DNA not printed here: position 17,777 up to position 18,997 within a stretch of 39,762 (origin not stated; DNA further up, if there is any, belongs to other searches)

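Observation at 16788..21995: Five-gene operon: LeuCD/IDH-type isomerase and dehydrogenase set in which the LeuA-type synthase is replaced by an HMG-CoA-lyase-type enzyme plus a family III CoA-transferase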

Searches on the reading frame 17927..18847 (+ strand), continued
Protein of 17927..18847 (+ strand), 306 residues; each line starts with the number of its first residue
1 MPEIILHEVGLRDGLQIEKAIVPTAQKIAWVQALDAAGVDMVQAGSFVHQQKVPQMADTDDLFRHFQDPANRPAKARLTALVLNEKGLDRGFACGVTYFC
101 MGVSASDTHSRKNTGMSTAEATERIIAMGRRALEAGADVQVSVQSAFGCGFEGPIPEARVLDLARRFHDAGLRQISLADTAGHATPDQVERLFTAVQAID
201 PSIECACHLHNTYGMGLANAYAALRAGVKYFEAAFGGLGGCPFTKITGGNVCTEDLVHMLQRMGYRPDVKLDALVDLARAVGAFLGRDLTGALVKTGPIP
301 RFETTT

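Call 33: search_protein_families(library=ncbifam, proteins=[L039:2796-3890:+, L039:3892-4677:+, L039:4722-5222:+, L011:4925-5680:+, L068:4510-5901:+, L068:6038-6631:+, L025:11245-12591:+, L027:10976-12334:+], max_evalue=0.00001)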
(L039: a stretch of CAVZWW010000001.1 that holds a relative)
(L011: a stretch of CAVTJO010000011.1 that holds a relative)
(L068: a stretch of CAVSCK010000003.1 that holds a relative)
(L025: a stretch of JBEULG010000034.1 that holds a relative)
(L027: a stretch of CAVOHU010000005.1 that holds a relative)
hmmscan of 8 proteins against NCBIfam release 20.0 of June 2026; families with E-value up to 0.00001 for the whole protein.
L039:2796-3890:+ (364 aa): 13 families
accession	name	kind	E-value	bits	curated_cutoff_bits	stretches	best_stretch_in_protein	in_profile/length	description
NF005507.0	PRK07119.1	subfamily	3.3e-161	536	399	1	7-352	5-348/352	3-methyl-2-oxobutanoate dehydrogenase subunit VorB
NF006412.0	PRK08659.1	equivalog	5.3e-96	322.1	411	2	6-189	5-188/378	2-oxoacid:acceptor oxidoreductase subunit alpha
TIGR03710.1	OAFO_sf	subfamily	1.1e-75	255.3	482.75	2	5-199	192-386/561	2-oxoacid:acceptor oxidoreductase subunit alpha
NF007206.0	PRK09627.1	equivalog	1.5e-66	224.9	579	2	9-206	6-203/375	2-oxoglutarate synthase subunit alpha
NF041170.1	Oxoac_fdxalpha_Archa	equivalog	4.6e-45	154.1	800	1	8-186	237-426/636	2-oxoacid:ferredoxin oxidoreductase subunit alpha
TIGR03336.1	IOR_alpha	equivalog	2.8e-28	98.6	650.9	1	7-355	3-333/595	indolepyruvate ferredoxin oxidoreductase subunit alpha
NF040682.1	PorA_Arch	equivalog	6.9e-24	84.5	550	1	7-312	4-322/387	pyruvate synthase subunit PorA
NF006232.0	PRK08366.1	equivalog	2.5e-20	72.5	646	1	8-314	9-327/394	2-ketoisovalerate ferredoxin oxidoreductase subunit alpha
NF045764.1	PhenlGlyoxDHPadG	equivalog_domain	6.8e-20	70.9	700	1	9-310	5-327/398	NADH-dependent phenylglyoxylate dehydrogenase subunit alpha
NF007201.0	PRK09622.1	equivalog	3.7e-18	65.6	590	1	4-175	8-177/405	2-oxoacid:ferredoxin oxidoreductase subunit alpha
NF006233.0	PRK08367.1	equivalog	5.2e-16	58.5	625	1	8-312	6-323/394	pyruvate ferredoxin oxidoreductase subunit alpha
NF045791.1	OxalOxredalpha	equivalog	8.4e-12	44.8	500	1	5-104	3-104/395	oxalate oxidoreductase subunit alpha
TIGR02176.1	pyruv_ox_red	equivalog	9.5e-10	37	911.35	0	8-186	3-183/1167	pyruvate:ferredoxin (flavodoxin) oxidoreductase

L039:3892-4677:+ (261 aa): 11 families
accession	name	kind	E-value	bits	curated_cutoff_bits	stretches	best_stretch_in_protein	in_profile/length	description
TIGR02177.1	PorB_KorB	subfamily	6.8e-36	124.2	261.9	1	33-247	2-202/286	2-oxoacid:acceptor oxidoreductase, beta subunit, pyruvate/2-ketoisovalerate family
NF008820.0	PRK11866.1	equivalog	2.5e-34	119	402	1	29-230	12-202/287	2-oxoacid ferredoxin oxidoreductase subunit beta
NF008821.0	PRK11869.1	equivalog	1.4e-32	112.7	438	1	28-238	10-209/286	2-oxoacid ferredoxin oxidoreductase subunit beta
NF007207.0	PRK09628.1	equivalog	1.7e-32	113.1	364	1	33-230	17-203/277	2-oxoglutarate ferredoxin oxidoreductase subunit beta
NF041171.1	Oxoac_fdxbeta_Archa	equivalog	1.4e-29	103.3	423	1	33-231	4-191/296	2-oxoacid:ferredoxin oxidoreductase subunit beta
NF008819.1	PRK11865.1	equivalog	1.2e-23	83.8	405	1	34-239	20-222/300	pyruvate synthase subunit PorB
NF008818.0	PRK11864.1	subfamily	1.2e-17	64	405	1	35-239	21-218/300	3-methyl-2-oxobutanoate dehydrogenase subunit beta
NF045792.1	OxalOxredbeta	equivalog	1.2e-11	44.3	590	1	34-236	23-232/311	oxalate oxidoreductase subunit beta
NF045766.1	PhenlGlyoxDHPadI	equivalog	1.1e-10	40.8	700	1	97-237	227-362/443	NADH-dependent phenylglyoxylate dehydrogenase subunit beta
NF004813.0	PRK06163.1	equivalog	6.9e-09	35.7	240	1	85-152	59-126/202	hypothetical protein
TIGR03846.1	sulfopy_beta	equivalog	2.3e-07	30.9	221.5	1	84-153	43-113/182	sulfopyruvate decarboxylase subunit beta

L039:4722-5222:+ (166 aa): 12 families
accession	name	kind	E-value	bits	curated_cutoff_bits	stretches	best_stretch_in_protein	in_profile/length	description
NF006323.0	PRK08537.1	equivalog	1.2e-28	99.7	235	1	1-157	1-161/181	2-oxoacid:ferredoxin oxidoreductase subunit gamma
NF006211.0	PRK08338.1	equivalog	3.2e-20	72.3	239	1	6-158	4-152/170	2-oxoacid:ferredoxin oxidoreductase subunit gamma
TIGR02175.1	PorC_KorC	subfamily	5.7e-17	62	81.1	1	4-154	3-155/177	2-oxoacid:acceptor oxidoreductase, gamma subunit, pyruvate/2-ketoisovalerate family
TIGR03710.1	OAFO_sf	subfamily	2.2e-14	53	482.75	1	5-140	4-138/561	2-oxoacid:acceptor oxidoreductase subunit alpha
NF040683.1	PorC_Meth_Thtga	equivalog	1.3e-12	47.9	270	1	4-156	3-155/177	pyruvate synthase subunit PorC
NF006321.0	PRK08534.1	equivalog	4.6e-11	42.7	225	1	4-153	3-156/181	pyruvate ferredoxin oxidoreductase subunit gamma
NF045762.1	PhenlGlyoxDHPadE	equivalog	1.1e-09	38.3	300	1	3-155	2-159/187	NADH-dependent phenylglyoxylate dehydrogenase subunit gamma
NF006275.0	PRK08441.1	equivalog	1.8e-09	37.4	216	1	1-157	1-161/185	2-oxoglutarate-acceptor oxidoreductase subunit OorC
NF005325.0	PRK06853.1-5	equivalog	4.8e-09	36.2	230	0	2-98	3-100/192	indolepyruvate oxidoreductase subunit beta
NF004916.0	PRK06274.1-2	equivalog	1.2e-08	35.3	227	1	1-137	1-135/178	indolepyruvate oxidoreductase subunit beta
NF005324.0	PRK06853.1-4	equivalog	1.8e-08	34.5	222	1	1-139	1-152/196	indolepyruvate oxidoreductase subunit beta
NF005323.0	PRK06853.1-3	equivalog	7.2e-08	32.6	238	1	2-103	6-106/197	indolepyruvate oxidoreductase subunit beta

L011:4925-5680:+ (251 aa): 0 families

L068:4510-5901:+ (463 aa): 0 families

L068:6038-6631:+ (197 aa): 0 families

L025:11245-12591:+ (448 aa): 0 families

L027:10976-12334:+ (452 aa): 19 families
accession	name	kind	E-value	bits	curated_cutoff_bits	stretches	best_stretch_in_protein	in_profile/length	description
NF006771.0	PRK09290.1-5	subfamily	3.4e-130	434.2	399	1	37-447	3-411/413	allantoate amidohydrolase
NF058540.1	Ncarbamyl_ErtE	equivalog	8.7e-128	426.5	520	1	37-447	7-416/418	N-carbamyl-l-glutamate amidohydrolase ErtE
TIGR01879.1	hydantase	subfamily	1.9e-116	389.3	204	1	42-443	2-399/401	hydantoinase/carbamoylase family amidase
NF006775.0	PRK09290.2-5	equivalog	1.3e-106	356.8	479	1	64-445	31-413/419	allantoate amidohydrolase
NF006769.0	PRK09290.1-3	subfamily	1.8e-106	356.3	452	1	36-447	8-413/417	allantoate amidohydrolase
NF009531.0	PRK12893.1-5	equivalog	3.8e-96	322.2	486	1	37-448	6-414/421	Zn-dependent hydrolase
NF009527.0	PRK12891.1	subfamily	4.2e-96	322.5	461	1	37-446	7-421/426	Zn-dependent hydrolase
NF009529.0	PRK12893.1-2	equivalog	8.8e-92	308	508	1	37-445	6-407/411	Zn-dependent hydrolase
NF006768.0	PRK09290.1-1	equivalog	6.8e-84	282.1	532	1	42-440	8-402/411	allantoate deiminase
NF006773.0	PRK09290.2-2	equivalog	4.7e-81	272.8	584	1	36-445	11-416/419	allantoate amidohydrolase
NF006770.0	PRK09290.1-4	equivalog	2.7e-78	263.5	372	1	44-441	6-396/403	allantoate amidohydrolase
NF006772.0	PRK09290.2-1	subfamily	4.1e-77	259.8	424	1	33-446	7-416/430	allantoate amidohydrolase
NF009530.0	PRK12893.1-4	subfamily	4.3e-76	256.7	551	1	38-447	7-409/423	Zn-dependent hydrolase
TIGR03176.1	AllC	equivalog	1.3e-75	254.6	597.75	1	41-440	3-397/406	allantoate deiminase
NF010373.0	PRK13799.1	equivalog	5.1e-73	246.4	1087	1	68-441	206-582/591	unknown domain/N-carbamoyl-L-amino acid hydrolase fusion protein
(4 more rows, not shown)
